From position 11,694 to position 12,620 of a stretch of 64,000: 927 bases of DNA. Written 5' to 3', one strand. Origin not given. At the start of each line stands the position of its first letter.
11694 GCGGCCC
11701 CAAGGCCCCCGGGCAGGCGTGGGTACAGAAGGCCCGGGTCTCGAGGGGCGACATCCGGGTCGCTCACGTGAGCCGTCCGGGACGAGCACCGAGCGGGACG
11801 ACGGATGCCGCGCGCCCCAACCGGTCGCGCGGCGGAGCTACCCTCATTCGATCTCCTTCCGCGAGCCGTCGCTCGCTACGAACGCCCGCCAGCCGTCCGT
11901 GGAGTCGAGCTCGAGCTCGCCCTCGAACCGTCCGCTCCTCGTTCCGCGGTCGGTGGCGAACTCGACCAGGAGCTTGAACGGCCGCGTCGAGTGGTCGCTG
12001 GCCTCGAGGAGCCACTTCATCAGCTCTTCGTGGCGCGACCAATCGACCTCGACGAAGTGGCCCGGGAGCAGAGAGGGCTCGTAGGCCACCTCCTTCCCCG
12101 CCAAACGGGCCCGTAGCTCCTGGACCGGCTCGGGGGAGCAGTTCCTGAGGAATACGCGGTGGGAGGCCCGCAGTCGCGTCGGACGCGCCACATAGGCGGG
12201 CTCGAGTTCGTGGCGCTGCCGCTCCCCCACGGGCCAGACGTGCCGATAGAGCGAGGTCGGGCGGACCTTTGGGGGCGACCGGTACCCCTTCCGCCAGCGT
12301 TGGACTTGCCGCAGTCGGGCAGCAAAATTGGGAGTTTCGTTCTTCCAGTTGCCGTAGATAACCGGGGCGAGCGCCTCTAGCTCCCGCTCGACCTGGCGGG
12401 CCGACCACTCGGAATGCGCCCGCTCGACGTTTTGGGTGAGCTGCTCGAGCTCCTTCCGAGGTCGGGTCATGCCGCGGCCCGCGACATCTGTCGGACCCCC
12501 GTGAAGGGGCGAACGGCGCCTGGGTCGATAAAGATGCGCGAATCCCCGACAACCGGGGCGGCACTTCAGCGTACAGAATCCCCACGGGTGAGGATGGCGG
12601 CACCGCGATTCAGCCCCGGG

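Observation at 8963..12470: Orphan STAND NTPase-TPR with an upstream 208-aa partner inside the island: candidate two-gene defence or signalling module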

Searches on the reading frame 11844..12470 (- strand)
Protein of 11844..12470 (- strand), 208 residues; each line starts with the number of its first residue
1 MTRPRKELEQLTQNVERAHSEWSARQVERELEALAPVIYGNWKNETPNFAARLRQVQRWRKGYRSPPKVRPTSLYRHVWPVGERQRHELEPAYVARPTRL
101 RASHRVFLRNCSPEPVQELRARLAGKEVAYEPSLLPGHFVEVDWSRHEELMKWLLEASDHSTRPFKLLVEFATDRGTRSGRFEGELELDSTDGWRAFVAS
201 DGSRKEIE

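Call 4: search_protein_families(library=pfam, proteins=[window:11844-12470:-], max_evalue=0.1)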
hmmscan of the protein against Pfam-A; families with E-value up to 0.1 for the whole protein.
window:11844-12470:- (208 aa): 0 families

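Call 26: predict_structure(alignment_id=A1)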
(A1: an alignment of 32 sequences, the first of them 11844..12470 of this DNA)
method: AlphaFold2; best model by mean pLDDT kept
length: 208 residues; sequences in the alignment: 32
mean_pLDDT: 87.3   pTM: 0.60
mean pLDDT of the five models: 87.3, 86.5, 85.7, 85.4, 85.2
residues with pLDDT >= 90: 118; 70-90: 72; 50-70: 7; < 50: 11
segments of 3 or more residues with pLDDT < 50: 66-74
pLDDT, mean of each block of 10 residues (from residue 1): 75 89 91 91 89 88 53 65 92 87 93 92 95 94 91 93 95 85 94 93 88
secondary structure, 60 per line:
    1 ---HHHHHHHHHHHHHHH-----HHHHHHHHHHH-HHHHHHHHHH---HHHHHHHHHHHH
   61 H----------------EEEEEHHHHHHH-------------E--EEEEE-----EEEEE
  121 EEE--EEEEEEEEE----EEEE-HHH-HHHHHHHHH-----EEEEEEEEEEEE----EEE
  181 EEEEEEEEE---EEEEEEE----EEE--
elements in order: H4-18 H24-34 H36-45 H49-61 E78-82 H83-89 E106-110 E116-123 E126-134 E139-142 H148-156 E162-173 E178-189 E193-199 E204-206

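Call 30: fold_search(model_id=the predicted structure, library=pdb)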
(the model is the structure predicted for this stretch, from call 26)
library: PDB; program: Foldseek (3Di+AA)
matches with E <= 10: 762; with E <= 0.001: 0
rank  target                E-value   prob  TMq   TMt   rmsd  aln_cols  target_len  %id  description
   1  9pr5_A                2.4e-03  0.96  0.32  0.24  12.9       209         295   10  Cryo-EM structure of the human inward-rectifier potassium 7.1 channel (Kir7.1) extended state (released 2026-02-25)
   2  7n9l                  1.3e-02  0.96  0.28  0.22  10.9       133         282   15  KirBac3.1 C71S C262S (released 2021-12-29)
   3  4lp8                  1.3e-02  0.80  0.31  0.24  13.6       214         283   13  A Novel Open-State Crystal Structure of the Prokaryotic Inward Rectifier KirBac3.1 (released 2013-11-20)
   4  7n9k                  1.4e-02  0.84  0.31  0.24  13.3       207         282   14  KirBac3.1 L124M mutant (released 2021-12-29)
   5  6wpx_B                1.5e-02  0.35  0.14  0.08  10.9        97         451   11  Crystal structure of Bacillus licheniformis lipase BlEst2 in propetide form (released 2021-06-09)
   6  9nms_A                1.7e-02  0.89  0.28  0.20  11.1       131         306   14  R162Q mutant of inwardly rectifying potassium channel Kir7.1 (released 2026-01-28)
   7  3but                  1.9e-02  0.72  0.24  0.35   7.8       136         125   12  Crystal structure of protein Af_0446 from Archaeoglobus fulgidus (released 2008-01-15)
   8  2wlj_B                2.3e-02  0.91  0.27  0.22  11.0       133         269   14  Potassium channel from Magnetospirillum magnetotacticum (released 2010-06-09)
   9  6o9v_B                2.6e-02  0.75  0.32  0.25  13.4       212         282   13  KirBac3.1 mutant at a resolution of 3.1 Angstroms (released 2020-05-27)
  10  6o9t                  2.7e-02  0.69  0.30  0.24  12.9       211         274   13  KirBac3.1 mutant at a resolution of 4.1 Angstroms (released 2020-05-27)
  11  6ncw_B                2.9e-02  0.77  0.21  0.10   5.8       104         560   13  Crystal structure of a GH2 beta-galacturonidase from Eisenbergiella tayi bound to glycerol (released 2019-02-20)
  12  6o9v_A                3.2e-02  0.89  0.28  0.22  10.8       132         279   14  KirBac3.1 mutant at a resolution of 3.1 Angstroms (released 2020-05-27)
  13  2wlj_A                3.6e-02  0.89  0.28  0.22  10.5       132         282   14  Potassium channel from Magnetospirillum magnetotacticum (released 2010-06-09)
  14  9nmt_A                4.1e-02  0.77  0.28  0.20  10.9       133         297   13  ML418 bound inwardly rectifying potassium channel Kir7.1 R162Q mutant (released 2026-01-28)
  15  3spc                  4.1e-02  0.33  0.26  0.19  12.7       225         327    7  Inward rectifier potassium channel Kir2.2 in complex with dioctanoylglycerol pyrophosphate (DGPP) (released 2011-08-24)
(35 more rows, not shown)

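Call 34: search_solved_structures(query=A1, max_evalue=10, show_alignments=2)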
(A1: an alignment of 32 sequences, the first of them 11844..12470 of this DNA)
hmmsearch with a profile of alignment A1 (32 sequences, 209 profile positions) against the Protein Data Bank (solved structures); distinct sequences matched with E-value up to 10: 1.
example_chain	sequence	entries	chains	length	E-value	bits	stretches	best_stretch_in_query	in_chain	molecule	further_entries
2yuk_A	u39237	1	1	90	0.026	17.3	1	17-73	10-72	Myeloid/lymphoid or mixed-lineage leukemia protein 3 homolog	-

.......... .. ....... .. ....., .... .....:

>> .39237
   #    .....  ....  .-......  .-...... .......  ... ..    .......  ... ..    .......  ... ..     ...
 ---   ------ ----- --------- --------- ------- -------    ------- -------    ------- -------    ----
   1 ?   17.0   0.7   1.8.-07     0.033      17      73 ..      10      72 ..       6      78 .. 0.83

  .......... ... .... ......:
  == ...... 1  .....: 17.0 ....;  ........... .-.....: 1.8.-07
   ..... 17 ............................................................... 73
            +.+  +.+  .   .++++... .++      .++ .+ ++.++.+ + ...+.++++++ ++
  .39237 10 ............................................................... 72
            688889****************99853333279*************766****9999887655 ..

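Call 36: fold_search(model_id=the predicted structure, library=viral)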
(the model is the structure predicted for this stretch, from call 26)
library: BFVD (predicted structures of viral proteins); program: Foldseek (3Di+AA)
matches with E <= 10: 652; with E <= 0.001: 0
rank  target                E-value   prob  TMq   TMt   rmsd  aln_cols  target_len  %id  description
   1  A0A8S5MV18            2.1e-03  0.97  0.22  0.24   6.7        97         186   12  Uncharacterized protein [Siphoviridae sp. ctoSr5]
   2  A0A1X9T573            2.4e-03  1.00  0.31  0.21   4.3       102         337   16  Oxidoreductase-like motif protein [Ranid herpesvirus 3]
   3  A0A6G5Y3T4            2.0e-02  0.60  0.30  0.26  11.1       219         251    9  (no name in the UniProt tables at hand)
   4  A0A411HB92            2.8e-02  0.75  0.29  0.34   9.0       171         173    8  Uncharacterized protein [Homarus gammarus nudivirus]
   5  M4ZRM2                3.2e-02  0.54  0.19  0.30   6.3        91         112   21  Uncharacterized protein [Bacillus phage PM1]
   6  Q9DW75                3.4e-02  0.92  0.26  0.19   4.6        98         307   16  Pr119.6 [Rat cytomegalovirus (strain Maastricht)]
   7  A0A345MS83            4.3e-02  0.77  0.22  0.40   8.1        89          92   16  (no name in the UniProt tables at hand)
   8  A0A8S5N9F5            5.1e-02  0.82  0.27  0.12  11.9       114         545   13  Uncharacterized protein [Siphoviridae sp. ctBmU27]
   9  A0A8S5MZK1            5.1e-02  0.60  0.24  0.20  12.3       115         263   18  Uncharacterized protein [Siphoviridae sp. ctoMB99]
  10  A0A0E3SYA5            6.5e-02  0.75  0.24  0.17   6.5       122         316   11  B120.1 [Rat cytomegalovirus (isolate England)]
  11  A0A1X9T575            7.3e-02  0.69  0.24  0.18   6.6       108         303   15  Hydrolase-like motif protein [Ranid herpesvirus 3]
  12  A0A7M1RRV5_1          7.8e-02  0.33  0.21  0.04  17.0       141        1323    9  Internalin-like protein [uncultured phage cr52_1]
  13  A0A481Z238            8.3e-02  0.85  0.27  0.08   8.4       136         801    7  Collagen triple helix repeat protein [Pithovirus LCPAC101]
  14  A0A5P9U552            9.3e-02  0.92  0.26  0.05   4.3        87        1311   13  (no name in the UniProt tables at hand)
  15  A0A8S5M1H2            9.3e-02  0.30  0.21  0.06  15.0       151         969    9  Uncharacterized protein [Siphoviridae sp. ctLAw30]
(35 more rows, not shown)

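Call 38: find_related_loci(query=A1, collection=genome_contigs, flank=8000)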
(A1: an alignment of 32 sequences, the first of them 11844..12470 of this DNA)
Query A1 (208 aa) in genome_contigs; peptide patterns used: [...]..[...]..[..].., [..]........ (x = any residue, [..] = any of these).
85 stretches matched a pattern; 26 encode a relative of the query (tblastn E <= 1e-3); 25 distinct loci.
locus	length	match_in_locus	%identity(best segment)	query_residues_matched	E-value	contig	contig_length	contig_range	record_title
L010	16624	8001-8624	81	1-208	5e-115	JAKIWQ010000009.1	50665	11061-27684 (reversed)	MAG: Thermoplasmata archaeon isolate SubAcS13-64 SubAcS13-64_9, whole genome shotgun sequence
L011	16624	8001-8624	50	1-208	1e-66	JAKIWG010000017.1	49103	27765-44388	MAG: Thermoplasmata archaeon isolate AcS5-116 NODE_1820_length_49103_cov_7.710875, whole genome shotgun sequence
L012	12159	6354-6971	54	3-208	6e-67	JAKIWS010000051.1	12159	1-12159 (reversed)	MAG: Thermoplasmata archaeon isolate SubAcS15-120 SubAcS15-120_51, whole genome shotgun sequence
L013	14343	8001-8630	50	1-208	4e-65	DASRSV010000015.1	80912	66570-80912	MAG TPA_asm: Thermoplasmata archaeon isolate SMAG_U6321 k141_9377, whole genome shotgun sequence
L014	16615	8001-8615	50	5-208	1e-63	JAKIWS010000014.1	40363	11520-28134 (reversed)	MAG: Thermoplasmata archaeon isolate SubAcS15-120 SubAcS15-120_14, whole genome shotgun sequence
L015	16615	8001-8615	51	5-208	1e-59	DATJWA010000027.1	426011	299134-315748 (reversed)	MAG TPA_asm: Thermoplasmata archaeon isolate SMAG_U15087 k141_3034769, whole genome shotgun sequence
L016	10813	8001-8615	46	5-208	5e-53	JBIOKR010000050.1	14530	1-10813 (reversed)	MAG: Candidatus Lutacidiplasmatales archaeon isolate GcC5-34 k141_529747_length_14530_cov_62.0000, whole genome shotgun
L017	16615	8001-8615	48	5-208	1e-52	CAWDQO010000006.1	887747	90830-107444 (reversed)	MAG: uncultured Thermoplasmata archaeon isolate MFD03399.bin.2.1 genome assembly, contig: contig_6199, whole genome shot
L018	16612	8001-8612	45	6-208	6e-52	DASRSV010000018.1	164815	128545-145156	MAG TPA_asm: Thermoplasmata archaeon isolate SMAG_U6321 k141_363474, whole genome shotgun sequence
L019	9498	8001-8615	46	5-208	1e-50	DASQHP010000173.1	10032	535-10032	MAG TPA_asm: Thermoplasmata archaeon isolate SMAG_U11836 k141_1124875, whole genome shotgun sequence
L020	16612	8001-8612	45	5-208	2e-50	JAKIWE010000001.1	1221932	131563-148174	MAG: Thermoplasmata archaeon isolate AcS5-107 NODE_1_length_1221932_cov_20.113987, whole genome shotgun sequence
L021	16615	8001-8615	45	5-208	5e-50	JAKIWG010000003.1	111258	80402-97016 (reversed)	MAG: Thermoplasmata archaeon isolate AcS5-116 NODE_394_length_111258_cov_9.256720, whole genome shotgun sequence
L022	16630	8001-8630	44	1-208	6e-50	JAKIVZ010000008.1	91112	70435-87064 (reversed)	MAG: Candidatus Lutacidiplasma silvani isolate AcS3-62 NODE_193_length_91112_cov_12.967295, whole genome shotgun sequenc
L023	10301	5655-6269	44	5-208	1e-48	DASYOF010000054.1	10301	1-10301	MAG TPA_asm: Thermoplasmata archaeon isolate SMAG_U4422 k141_4545414, whole genome shotgun sequence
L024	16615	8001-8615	45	5-208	3e-48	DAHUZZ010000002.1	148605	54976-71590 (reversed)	MAG TPA_asm: Thermoplasmata archaeon isolate clean1690 NODE_2_length_148605_cov_10.779624, whole genome shotgun sequence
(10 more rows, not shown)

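Call 41: search_protein_representatives(alignment_id=A1)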
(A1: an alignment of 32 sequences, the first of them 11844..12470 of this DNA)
Query: 32 sequences, 209 profile positions. Proteins with E-value up to 0.001 (for the whole library): 26; up to 1e-10: 19; up to 1e-30: 5. The best 26 are listed.
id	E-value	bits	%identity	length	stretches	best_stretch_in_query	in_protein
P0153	1.4e-87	309.0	-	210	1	2-209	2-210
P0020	4.2e-84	297.6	-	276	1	1-209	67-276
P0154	3.9e-75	268.3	-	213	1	3-209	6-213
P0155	1.4e-39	152.2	-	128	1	82-209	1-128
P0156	1.7e-37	145.4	-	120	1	90-209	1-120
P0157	2.3e-27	112.3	-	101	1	1-96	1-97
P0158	4.1e-23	98.4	-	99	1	3-82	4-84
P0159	1.2e-21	93.6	-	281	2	13-156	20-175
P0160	1.6e-19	86.7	-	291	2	55-158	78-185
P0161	3.9e-19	85.4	-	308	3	77-158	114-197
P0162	2.4e-18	82.8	-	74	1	138-209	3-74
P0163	5.1e-18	81.8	-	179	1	1-69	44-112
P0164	6.2e-17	78.2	-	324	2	15-161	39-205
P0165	5.6e-15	71.8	-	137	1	3-57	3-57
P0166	3.6e-14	69.2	-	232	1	17-203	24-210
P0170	9.8e-12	61.2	-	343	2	63-155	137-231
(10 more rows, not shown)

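Call 44: search_protein_families(library=pfam, proteins=[P0159, P0160, P0161, P0164, P0166, P0170], max_evalue=1)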
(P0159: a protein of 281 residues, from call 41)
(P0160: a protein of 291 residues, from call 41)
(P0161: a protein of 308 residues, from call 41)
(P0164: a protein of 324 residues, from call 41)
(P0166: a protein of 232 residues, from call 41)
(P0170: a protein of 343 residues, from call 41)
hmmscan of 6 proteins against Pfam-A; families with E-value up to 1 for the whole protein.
P0159 (281 aa): 0 families

P0160 (291 aa): 0 families

P0161 (308 aa): 1 family
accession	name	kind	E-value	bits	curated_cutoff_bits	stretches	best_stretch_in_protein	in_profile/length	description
PF06199.17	Phage_tail_2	-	0.24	11.9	23.8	1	179-232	26-80/132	Phage tail tube protein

P0164 (324 aa): 0 families

P0166 (232 aa): 1 family
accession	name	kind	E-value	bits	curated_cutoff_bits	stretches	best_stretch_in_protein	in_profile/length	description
PF20513.3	UBact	-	0.2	11.9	27.8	1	28-48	15-35/43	Prokaryotic ubiquitin-like protein UBact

P0170 (343 aa): 0 families

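Call 91: find_related_loci(query=A1, collection=viral_contigs, flank=5000)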
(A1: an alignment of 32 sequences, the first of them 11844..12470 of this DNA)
Query A1 (208 aa) in viral_contigs; peptide patterns used: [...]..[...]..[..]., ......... (x = any residue, [..] = any of these).
23 stretches matched a pattern, but none encodes a relative of the query by tblastn (E <= 1e-3).
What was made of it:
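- No viral relatives (call 91).
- Tried and rejected: No relatives (call 91).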
